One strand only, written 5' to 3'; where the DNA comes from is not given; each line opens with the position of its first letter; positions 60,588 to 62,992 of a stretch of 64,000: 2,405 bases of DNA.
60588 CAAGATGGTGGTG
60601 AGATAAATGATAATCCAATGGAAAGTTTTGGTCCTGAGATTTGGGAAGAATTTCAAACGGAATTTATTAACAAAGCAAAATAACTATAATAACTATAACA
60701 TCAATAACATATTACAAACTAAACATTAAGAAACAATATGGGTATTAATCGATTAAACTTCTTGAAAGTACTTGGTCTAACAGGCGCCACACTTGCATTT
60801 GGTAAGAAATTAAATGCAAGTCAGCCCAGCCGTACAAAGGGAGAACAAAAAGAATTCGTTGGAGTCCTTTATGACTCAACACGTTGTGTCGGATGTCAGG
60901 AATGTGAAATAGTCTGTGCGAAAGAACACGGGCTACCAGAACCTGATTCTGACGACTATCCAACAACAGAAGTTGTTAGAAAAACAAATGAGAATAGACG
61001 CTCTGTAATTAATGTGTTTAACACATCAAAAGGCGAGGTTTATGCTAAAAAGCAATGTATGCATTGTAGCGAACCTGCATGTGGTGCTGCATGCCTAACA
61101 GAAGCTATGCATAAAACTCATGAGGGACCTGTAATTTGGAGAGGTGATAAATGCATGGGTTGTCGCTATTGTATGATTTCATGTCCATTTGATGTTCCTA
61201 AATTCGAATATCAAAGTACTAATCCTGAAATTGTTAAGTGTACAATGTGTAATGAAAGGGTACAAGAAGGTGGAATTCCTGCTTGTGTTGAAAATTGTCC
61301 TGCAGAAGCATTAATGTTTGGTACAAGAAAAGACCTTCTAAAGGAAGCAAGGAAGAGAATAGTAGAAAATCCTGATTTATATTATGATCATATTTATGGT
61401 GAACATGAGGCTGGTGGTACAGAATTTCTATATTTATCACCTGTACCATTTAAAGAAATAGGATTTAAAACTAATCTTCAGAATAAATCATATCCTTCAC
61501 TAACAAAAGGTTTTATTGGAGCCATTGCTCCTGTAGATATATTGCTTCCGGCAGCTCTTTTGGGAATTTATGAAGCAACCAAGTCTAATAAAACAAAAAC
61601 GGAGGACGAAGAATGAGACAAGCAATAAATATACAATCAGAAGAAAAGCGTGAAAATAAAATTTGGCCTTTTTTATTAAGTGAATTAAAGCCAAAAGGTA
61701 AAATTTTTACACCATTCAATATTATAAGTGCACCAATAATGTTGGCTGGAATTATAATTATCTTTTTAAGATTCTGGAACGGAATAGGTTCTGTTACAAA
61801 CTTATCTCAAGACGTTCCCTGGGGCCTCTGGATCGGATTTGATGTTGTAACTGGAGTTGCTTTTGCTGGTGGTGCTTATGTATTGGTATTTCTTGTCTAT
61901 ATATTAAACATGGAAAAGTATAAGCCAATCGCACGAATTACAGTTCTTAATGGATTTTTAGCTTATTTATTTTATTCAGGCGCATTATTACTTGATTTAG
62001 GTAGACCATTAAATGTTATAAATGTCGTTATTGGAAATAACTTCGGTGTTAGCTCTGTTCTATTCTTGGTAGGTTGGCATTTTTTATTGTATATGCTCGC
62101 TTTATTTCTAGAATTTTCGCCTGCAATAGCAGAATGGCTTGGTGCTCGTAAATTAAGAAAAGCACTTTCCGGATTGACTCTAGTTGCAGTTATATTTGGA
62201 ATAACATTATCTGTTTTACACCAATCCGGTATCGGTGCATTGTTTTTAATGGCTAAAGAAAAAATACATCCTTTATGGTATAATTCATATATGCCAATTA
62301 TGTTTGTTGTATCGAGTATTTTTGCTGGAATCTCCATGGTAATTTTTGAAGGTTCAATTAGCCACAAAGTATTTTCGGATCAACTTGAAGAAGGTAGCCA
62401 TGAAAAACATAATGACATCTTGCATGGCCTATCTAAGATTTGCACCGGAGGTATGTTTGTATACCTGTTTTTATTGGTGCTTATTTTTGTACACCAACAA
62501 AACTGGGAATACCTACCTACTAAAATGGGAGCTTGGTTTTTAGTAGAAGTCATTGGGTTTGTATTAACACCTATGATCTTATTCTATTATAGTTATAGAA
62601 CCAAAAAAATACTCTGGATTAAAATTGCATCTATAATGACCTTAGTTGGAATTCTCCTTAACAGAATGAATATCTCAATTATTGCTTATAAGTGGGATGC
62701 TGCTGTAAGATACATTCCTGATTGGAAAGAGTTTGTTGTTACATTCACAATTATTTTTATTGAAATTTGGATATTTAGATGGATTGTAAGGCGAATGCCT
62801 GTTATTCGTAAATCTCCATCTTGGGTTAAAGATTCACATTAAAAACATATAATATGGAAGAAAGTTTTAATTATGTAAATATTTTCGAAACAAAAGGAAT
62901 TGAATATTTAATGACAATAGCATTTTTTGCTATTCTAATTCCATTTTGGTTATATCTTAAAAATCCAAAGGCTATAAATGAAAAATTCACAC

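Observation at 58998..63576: Orphan NrfC/NrfD-type quinone module bracketed by two membrane-anchored GcvH-fold paralogues, one fused to a periplasmic PstS-like binding domain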

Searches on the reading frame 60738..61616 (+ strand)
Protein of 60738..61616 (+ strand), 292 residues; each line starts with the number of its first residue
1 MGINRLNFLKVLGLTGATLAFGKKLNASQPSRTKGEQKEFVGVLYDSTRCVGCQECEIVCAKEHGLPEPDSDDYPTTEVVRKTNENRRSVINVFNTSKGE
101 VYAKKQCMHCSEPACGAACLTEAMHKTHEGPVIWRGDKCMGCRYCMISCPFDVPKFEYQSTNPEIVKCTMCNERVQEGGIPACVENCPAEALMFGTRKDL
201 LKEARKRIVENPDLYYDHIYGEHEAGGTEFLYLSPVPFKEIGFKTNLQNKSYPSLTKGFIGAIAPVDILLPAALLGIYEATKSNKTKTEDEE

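Call 3: search_protein_families(library=pfam, proteins=[window:60738-61616:+], max_evalue=0.1)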
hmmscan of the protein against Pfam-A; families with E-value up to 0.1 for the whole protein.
window:60738-61616:+ (292 aa): 9 families
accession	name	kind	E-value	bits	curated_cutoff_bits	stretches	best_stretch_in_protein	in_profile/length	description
PF13247.11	Fer4_11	-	9.1e-20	71.2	26.2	1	102-197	5-100/100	4Fe-4S dicluster domain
PF12838.12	Fer4_7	-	2.3e-08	34.8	27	3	138-191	1-52/52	4Fe-4S dicluster domain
PF13237.11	Fer4_10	-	2.3e-07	31.1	25.5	1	136-188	6-53/53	4Fe-4S dicluster domain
PF13187.11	Fer4_9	-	3.6e-07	30.6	27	2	138-191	1-51/52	4Fe-4S dicluster domain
PF12797.12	Fer4_2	-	4.2e-05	23.7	24.5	2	137-151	8-22/22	4Fe-4S binding domain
PF12837.12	Fer4_6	-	5.6e-05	23.3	25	2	134-153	4-23/24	4Fe-4S binding domain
PF00037.32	Fer4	-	6.4e-05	23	21.1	1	134-154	3-23/24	4Fe-4S binding domain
PF14697.11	Fer4_21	-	0.0012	19.4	35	1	104-151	5-53/59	4Fe-4S dicluster domain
PF25160.1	LdpA_Fe-S-bd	-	0.0098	16.1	27.6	0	109-152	4-41/49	LdpA Fe-S cluster-binding domain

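Call 4: search_protein_families(library=ncbifam, proteins=[window:60738-61616:+], max_evalue=0.1)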
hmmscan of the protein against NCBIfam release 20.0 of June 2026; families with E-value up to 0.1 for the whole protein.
window:60738-61616:+ (292 aa): 48 families (the best 25 are shown)
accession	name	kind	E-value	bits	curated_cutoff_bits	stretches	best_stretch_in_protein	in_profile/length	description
NF045715.1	sulf_resp_HmcB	equivalog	1.6e-98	329.6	420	1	4-291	1-292/307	sulfate respiration complex iron-sulfur protein HmcB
NF008134.0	PRK10882.1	equivalog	1.4e-71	241.3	263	1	3-289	2-319/329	hydrogenase 2 operon protein HybA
TIGR01582.1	FDH-beta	equivalog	4.3e-34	117.9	334.7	1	24-233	4-220/283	formate dehydrogenase subunit beta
NF045797.1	DsrO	equivalog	9.8e-32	110.3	200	1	2-212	2-217/235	sulfate reduction electron transfer complex DsrMKJOP subunit DsrO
NF011569.0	PRK14993.1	equivalog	3.5e-30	105.2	416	1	7-207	7-198/244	tetrathionate reductase subunit TtrB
TIGR02951.1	DMSO_dmsB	equivalog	7.6e-30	104.1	214.1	1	42-200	3-156/161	DMSO/selenate family reductase complex B subunit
TIGR03149.1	cyt_nit_nrfC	equivalog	1.7e-23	83.2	377.6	1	7-217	6-203/225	cytochrome c nitrite reductase Fe-S protein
NF038355.1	FDH3_beta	equivalog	4.4e-23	82.3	240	2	44-172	6-122/180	formate dehydrogenase FDH3 subunit beta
TIGR03478.1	DMSO_red_II_bet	subfamily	5.7e-22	78.1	480.7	1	102-200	126-223/321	DMSO reductase family type II enzyme, iron-sulfur subunit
NF009408.0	PRK12769.1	equivalog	1.6e-21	76.1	1003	1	43-207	5-157/659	formate-dependent uric acid utilization protein AegA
NF041715.1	arsenate_red_ArrB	equivalog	1.1e-20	74.1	450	2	42-159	4-109/233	arsenate respiratory reductase iron-sulfur subunit ArrB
NF042979.1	EthbenzDh_ebdB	equivalog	9.4e-19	67.5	740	1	102-247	148-289/354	ethylbenzene dehydrogenase subunit beta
NF009451.0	PRK12809.1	equivalog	2.8e-17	62.3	1154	1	46-205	8-149/639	formate-dependent uric acid utilization protein YgfT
NF045766.1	PhenlGlyoxDHPadI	equivalog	1.9e-15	56.6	700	1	43-203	7-144/443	NADH-dependent phenylglyoxylate dehydrogenase subunit beta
NF041782.1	mnquin_red_QrcC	equivalog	2.5e-15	56.8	400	2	42-160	2-122/239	menaquinone reductase iron-sulfur cluster-binding subunit QrcC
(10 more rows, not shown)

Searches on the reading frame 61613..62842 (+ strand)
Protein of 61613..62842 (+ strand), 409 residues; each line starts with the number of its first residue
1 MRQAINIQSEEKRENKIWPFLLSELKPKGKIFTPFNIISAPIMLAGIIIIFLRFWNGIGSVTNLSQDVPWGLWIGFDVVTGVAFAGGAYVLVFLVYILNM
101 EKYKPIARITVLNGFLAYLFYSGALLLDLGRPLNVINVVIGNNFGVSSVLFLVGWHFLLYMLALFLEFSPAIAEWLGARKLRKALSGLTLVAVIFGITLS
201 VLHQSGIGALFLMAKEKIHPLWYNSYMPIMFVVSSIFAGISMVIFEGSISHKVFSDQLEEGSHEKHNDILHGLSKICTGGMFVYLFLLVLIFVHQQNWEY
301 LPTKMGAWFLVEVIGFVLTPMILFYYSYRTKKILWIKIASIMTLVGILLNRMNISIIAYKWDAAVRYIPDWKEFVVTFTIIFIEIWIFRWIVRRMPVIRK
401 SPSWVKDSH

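Call 3: search_protein_families(library=pfam, proteins=[window:61613-62842:+], max_evalue=0.1)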
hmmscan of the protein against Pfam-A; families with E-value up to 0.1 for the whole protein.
window:61613-62842:+ (409 aa): 1 family
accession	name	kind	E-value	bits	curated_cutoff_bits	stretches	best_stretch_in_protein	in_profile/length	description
PF03916.19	NrfD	-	1.3e-19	71.4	25.8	1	61-354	2-304/313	Polysulphide reductase, NrfD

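Call 4: search_protein_families(library=ncbifam, proteins=[window:61613-62842:+], max_evalue=0.1)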
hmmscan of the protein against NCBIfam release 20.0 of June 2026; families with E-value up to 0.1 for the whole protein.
window:61613-62842:+ (409 aa): 5 families
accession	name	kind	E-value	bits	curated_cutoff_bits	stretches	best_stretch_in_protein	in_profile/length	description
NF045714.1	sulf_resp_HmcC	equivalog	5.3e-113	378.1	550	1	32-404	1-374/376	sulfate respiration complex protein HmcC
NF008133.1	PRK10881.1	equivalog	2e-72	244.8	450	1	27-399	7-375/377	Ni/Fe-hydrogenase cytochrome b subunit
NF041784.1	mnquin_red_QrcD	equivalog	2.2e-17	63.5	570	1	36-398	22-401/408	menaquinone reductase integral membrane subunit QrcD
NF010558.0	PRK13953.1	equivalog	0.0072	16.4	197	1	341-395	42-96/128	large conductance mechanosensitive channel protein MscL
NF033799.1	inhib_PhrA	subfamily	0.039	14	40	1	183-205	4-26/44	PhrA family phosphatase inhibitor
